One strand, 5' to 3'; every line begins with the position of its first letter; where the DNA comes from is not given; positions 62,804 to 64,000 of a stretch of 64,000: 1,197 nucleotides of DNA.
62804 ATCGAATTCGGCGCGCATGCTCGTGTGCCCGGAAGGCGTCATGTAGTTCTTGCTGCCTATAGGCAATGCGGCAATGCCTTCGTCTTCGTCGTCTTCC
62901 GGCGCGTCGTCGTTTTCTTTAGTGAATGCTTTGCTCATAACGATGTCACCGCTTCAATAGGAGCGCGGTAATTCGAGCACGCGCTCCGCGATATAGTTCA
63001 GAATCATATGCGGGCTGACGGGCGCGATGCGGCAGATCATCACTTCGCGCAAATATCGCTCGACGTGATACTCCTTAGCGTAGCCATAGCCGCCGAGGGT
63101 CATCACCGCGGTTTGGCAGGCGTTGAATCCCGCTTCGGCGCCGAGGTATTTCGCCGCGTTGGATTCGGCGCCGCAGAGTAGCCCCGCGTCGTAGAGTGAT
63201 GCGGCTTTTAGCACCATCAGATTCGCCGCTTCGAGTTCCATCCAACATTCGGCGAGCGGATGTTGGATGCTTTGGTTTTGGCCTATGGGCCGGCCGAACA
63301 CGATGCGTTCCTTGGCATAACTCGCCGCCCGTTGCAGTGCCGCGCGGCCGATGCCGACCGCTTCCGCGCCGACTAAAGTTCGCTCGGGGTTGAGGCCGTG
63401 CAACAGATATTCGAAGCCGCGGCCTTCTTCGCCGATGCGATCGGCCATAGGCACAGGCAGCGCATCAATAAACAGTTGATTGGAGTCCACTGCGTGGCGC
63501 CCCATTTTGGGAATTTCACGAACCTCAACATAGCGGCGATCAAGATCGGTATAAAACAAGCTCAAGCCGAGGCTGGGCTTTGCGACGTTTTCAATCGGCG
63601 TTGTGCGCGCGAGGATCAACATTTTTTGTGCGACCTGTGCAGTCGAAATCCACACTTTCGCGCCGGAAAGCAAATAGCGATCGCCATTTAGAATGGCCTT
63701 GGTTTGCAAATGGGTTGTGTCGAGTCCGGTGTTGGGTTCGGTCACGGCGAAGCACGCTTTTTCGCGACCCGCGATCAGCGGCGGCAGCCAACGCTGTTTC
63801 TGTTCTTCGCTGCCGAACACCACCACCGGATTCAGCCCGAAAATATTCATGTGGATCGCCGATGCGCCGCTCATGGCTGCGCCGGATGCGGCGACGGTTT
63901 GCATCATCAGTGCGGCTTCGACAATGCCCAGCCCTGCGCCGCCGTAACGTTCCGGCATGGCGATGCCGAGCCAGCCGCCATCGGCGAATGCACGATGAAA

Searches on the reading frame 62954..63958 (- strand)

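Call 60: search_protein_families(library=pfam, proteins=[window:62954-63958:-], max_evalue=0.0001)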
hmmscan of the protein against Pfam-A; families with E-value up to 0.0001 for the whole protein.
window:62954-63958:- (334 aa): 4 families
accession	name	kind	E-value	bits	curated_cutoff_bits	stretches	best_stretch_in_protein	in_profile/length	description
PF00441.29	Acyl-CoA_dh_1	-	6.4e-38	130.7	22.4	1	179-327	1-149/150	Acyl-CoA dehydrogenase, C-terminal domain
PF08028.16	Acyl-CoA_dh_2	-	2.2e-17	64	22.7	1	196-310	3-127/134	Acyl-CoA dehydrogenase, C-terminal domain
PF02770.24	Acyl-CoA_dh_M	-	2e-16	60.4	33.3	1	69-165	1-95/97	Acyl-CoA dehydrogenase, middle domain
PF02771.21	Acyl-CoA_dh_N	-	2.3e-16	60.6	22.9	1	1-64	50-112/113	Acyl-CoA dehydrogenase, N-terminal domain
